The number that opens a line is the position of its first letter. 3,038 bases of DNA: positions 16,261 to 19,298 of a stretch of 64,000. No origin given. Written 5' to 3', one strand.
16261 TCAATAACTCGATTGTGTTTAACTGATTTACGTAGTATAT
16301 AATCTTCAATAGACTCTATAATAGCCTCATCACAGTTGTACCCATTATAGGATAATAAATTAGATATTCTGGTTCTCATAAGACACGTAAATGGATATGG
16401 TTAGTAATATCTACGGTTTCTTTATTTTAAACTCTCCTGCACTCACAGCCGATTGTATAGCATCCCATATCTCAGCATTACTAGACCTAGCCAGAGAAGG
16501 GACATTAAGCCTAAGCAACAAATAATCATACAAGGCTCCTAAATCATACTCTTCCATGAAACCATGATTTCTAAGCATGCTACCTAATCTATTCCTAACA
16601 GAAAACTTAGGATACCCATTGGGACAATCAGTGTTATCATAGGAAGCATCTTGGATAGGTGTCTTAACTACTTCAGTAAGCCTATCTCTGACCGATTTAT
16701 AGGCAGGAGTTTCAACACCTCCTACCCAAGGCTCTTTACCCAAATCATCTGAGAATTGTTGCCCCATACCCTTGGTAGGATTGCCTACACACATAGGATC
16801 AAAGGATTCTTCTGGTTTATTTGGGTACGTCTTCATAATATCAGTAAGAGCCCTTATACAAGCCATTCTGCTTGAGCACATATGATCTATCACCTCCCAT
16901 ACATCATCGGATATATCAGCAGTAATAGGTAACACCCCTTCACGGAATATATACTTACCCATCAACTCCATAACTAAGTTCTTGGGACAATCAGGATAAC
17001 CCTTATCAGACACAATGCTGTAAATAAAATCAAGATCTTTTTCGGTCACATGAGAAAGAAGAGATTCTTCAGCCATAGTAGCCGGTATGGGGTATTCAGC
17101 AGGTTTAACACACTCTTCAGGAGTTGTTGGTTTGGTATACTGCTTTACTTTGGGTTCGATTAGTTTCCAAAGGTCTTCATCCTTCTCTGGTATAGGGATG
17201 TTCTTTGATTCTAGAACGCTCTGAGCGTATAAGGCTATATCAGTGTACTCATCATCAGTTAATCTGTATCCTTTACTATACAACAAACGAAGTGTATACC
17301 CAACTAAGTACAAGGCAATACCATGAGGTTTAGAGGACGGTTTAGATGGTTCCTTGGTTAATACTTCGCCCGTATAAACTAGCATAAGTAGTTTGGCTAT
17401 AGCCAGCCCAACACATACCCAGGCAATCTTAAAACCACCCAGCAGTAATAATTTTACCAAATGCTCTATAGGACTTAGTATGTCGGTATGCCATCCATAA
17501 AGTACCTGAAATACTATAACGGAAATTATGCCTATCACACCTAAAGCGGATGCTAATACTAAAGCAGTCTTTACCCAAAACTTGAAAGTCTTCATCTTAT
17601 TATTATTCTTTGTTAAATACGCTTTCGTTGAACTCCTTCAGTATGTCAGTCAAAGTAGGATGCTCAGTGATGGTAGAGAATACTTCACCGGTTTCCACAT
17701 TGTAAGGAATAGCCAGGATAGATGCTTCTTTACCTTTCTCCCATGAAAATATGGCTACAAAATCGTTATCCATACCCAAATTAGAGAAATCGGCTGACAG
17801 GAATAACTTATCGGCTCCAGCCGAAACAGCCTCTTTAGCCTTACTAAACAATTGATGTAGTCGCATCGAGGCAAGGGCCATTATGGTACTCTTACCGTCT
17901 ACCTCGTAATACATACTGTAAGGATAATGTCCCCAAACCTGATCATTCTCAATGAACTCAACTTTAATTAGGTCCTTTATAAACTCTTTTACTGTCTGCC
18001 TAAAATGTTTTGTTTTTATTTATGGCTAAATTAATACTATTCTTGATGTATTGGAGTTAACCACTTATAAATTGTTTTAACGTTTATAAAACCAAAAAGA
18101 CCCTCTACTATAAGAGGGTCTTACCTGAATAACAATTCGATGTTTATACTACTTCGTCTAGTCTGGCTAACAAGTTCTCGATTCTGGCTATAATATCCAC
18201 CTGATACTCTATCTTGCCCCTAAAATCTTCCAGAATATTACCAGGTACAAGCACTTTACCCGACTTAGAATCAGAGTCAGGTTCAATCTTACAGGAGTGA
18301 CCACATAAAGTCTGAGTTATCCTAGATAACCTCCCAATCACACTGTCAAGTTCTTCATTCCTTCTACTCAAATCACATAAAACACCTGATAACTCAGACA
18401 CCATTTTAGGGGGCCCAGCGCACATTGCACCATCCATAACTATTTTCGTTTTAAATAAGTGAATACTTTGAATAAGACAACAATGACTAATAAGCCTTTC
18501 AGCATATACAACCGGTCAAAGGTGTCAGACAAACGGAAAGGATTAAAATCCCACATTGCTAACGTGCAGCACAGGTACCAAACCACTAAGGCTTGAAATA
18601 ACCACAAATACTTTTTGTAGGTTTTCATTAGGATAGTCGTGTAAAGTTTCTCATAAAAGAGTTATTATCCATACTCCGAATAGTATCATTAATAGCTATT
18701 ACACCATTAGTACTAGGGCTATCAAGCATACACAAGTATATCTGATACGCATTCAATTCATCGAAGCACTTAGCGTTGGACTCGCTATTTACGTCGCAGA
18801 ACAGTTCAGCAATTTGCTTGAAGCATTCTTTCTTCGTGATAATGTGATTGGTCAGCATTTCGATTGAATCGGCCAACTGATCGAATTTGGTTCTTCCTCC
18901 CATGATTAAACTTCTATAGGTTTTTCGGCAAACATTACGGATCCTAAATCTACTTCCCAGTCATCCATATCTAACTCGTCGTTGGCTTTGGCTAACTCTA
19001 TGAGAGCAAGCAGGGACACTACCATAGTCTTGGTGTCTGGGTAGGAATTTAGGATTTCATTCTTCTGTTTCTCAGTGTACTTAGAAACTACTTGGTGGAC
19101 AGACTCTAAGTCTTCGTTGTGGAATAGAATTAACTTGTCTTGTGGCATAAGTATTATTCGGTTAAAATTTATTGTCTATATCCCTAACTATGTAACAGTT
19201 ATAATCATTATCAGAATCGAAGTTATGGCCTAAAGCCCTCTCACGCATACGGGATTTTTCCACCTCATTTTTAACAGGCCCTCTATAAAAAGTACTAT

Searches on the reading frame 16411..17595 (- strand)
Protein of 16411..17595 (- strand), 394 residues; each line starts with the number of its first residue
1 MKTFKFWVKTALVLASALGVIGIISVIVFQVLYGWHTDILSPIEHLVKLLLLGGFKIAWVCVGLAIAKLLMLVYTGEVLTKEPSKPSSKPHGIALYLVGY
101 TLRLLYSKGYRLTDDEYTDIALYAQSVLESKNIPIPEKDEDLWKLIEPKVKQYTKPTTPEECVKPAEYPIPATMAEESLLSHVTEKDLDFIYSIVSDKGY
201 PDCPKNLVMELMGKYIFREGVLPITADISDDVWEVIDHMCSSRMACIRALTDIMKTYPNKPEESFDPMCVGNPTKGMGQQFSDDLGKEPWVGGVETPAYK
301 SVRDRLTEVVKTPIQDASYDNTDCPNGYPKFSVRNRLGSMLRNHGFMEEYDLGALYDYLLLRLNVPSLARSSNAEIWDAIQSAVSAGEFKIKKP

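Call 10: search_protein_families(library=phrogs, proteins=[window:16411-17595:-])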
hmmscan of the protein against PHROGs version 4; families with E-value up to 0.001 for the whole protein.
window:16411-17595:- (394 aa): 0 families

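Call 24: find_related_loci(query=window:16411-17595:-, collection=viral_contigs, flank=10000)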
Query window:16411-17595:- (394 aa) in viral_contigs; peptide patterns used: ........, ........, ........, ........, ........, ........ (x = any residue, [..] = any of these).
No stretch of DNA in the collection matches any of the patterns.

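Call 26: find_homologous_proteins(query=window:16411-17595:-)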
Query window:16411-17595:- (394 aa): 2 proteins with E <= 0.001 among 5207 candidates.
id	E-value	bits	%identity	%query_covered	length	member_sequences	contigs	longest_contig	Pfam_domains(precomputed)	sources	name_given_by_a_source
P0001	2.0e-267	905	100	100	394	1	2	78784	-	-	-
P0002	7.9e-56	208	47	41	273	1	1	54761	-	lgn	-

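Call 27: find_encoding_contigs(protein=P0002, flank=10000, max_places=10)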
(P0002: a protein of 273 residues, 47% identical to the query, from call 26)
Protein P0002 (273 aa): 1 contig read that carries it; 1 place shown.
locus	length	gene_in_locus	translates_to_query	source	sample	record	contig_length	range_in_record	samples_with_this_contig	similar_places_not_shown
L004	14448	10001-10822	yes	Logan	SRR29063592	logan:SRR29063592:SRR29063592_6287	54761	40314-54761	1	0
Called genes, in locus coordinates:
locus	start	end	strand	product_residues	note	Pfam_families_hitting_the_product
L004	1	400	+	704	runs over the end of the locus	-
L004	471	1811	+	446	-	-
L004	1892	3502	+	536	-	PF18454:Mtd_N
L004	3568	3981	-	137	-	-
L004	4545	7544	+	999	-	-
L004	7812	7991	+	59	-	-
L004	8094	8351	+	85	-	-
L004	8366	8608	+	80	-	-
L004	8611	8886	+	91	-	-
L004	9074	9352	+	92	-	-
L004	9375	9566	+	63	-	PF21825:Sequestin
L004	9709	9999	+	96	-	-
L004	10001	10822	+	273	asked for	-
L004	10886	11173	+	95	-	-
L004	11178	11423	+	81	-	-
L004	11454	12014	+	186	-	-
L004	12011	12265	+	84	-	-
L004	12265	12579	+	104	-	-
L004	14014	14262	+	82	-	-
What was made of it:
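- The relative's contig ends 435 nt beyond the gap (call 27).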

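Call 61: search_protein_families(library=pfam, proteins=[L004:12826-13098:-], max_evalue=1)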
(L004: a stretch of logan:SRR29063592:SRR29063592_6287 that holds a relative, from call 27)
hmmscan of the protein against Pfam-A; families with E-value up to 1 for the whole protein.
L004:12826-13098:- (91 aa): 0 families

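Call 62: search_protein_families(library=phrogs, proteins=[L004:12826-13098:-], max_evalue=1)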
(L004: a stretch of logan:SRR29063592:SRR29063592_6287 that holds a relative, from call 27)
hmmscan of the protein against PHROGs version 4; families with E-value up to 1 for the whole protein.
L004:12826-13098:- (91 aa): 0 families

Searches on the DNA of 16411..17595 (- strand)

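Call 69: search_rna_families(source=L004, start=12560, end=14040, threshold=evalue, max_evalue=10, show_alignments=2)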
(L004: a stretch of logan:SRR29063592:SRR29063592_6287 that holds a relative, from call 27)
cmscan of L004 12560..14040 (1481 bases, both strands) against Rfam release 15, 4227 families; matches with E-value up to 10: 7.
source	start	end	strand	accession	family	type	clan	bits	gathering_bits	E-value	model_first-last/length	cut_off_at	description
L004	13939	13990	+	RF03160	twister-P1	Gene; ribozyme;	CL00120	52.1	67.2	2.2e-10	1-68/68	no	type-P1 twister ribozyme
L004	13402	13481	+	RF00288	snoZ30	Gene; snRNA; snoRNA; CD-box;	-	25.3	50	0.027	17-93/97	no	Z30 small nucleolar RNA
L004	13391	13457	+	RF03464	mir-465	Gene; miRNA;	CL00136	17.9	65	2.3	1-79/79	no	mir-465 microRNA precursor family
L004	13171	13302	-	RF00403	SNORA41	Gene; snRNA; snoRNA; HACA-box;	-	17.3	80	8.5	1-133/133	no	Small nucleolar RNA SNORA41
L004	13996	14014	-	RF00390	TYMV_upPK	Cis-reg;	-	16.6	38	3.2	1-23/23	no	turnip yellow mosaic virus upstream pseudo-knot (TYMV_upPK)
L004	13328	13482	+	RF00096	U8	Gene; snRNA; snoRNA; CD-box;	-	16.3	41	4.6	1-135/135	no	U8 small nucleolar RNA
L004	13436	13513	-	RF02111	IS009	Gene;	-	13.1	117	2.9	1-199/199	no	IS009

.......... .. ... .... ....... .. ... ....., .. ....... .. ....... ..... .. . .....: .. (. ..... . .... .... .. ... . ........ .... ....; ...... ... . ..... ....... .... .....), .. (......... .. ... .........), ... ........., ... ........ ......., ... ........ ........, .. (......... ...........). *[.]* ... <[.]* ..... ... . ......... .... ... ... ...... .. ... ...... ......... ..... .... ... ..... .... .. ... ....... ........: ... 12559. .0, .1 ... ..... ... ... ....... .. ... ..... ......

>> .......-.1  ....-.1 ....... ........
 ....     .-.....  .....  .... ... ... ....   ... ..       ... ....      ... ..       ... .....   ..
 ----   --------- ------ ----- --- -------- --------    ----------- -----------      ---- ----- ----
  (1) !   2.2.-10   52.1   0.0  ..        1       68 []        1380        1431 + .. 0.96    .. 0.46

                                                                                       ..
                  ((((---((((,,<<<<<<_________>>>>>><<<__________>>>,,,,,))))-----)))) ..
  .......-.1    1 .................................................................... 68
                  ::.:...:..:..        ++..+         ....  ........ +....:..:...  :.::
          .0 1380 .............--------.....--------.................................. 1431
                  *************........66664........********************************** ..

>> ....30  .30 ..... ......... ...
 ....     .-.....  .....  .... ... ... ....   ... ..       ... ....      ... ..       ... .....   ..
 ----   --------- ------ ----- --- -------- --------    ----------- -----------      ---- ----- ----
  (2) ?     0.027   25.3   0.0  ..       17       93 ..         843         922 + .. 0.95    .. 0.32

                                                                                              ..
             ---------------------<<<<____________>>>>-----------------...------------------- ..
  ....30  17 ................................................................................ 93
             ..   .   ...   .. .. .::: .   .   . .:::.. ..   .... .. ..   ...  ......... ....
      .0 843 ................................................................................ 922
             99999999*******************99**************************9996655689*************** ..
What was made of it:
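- The relative carries a twister ribozyme in the adjacent leader, so RNA-level devices occur at this locus (call 69).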

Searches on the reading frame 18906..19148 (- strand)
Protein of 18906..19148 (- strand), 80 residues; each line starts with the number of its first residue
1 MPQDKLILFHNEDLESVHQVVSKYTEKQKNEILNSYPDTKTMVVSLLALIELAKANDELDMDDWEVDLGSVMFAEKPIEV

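Call 36: find_homologous_proteins(query=A2, max_evalue=0.01)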
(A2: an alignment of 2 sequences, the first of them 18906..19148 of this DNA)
Query A2 (2 sequences) (80 aa, profile of the alignment): 2 proteins with E <= 0.01 among 10 candidates.
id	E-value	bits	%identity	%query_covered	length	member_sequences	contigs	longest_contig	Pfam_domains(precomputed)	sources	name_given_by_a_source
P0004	9.4e-49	181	100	100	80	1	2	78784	-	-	-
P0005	1.6e-48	181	79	100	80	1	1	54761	-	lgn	-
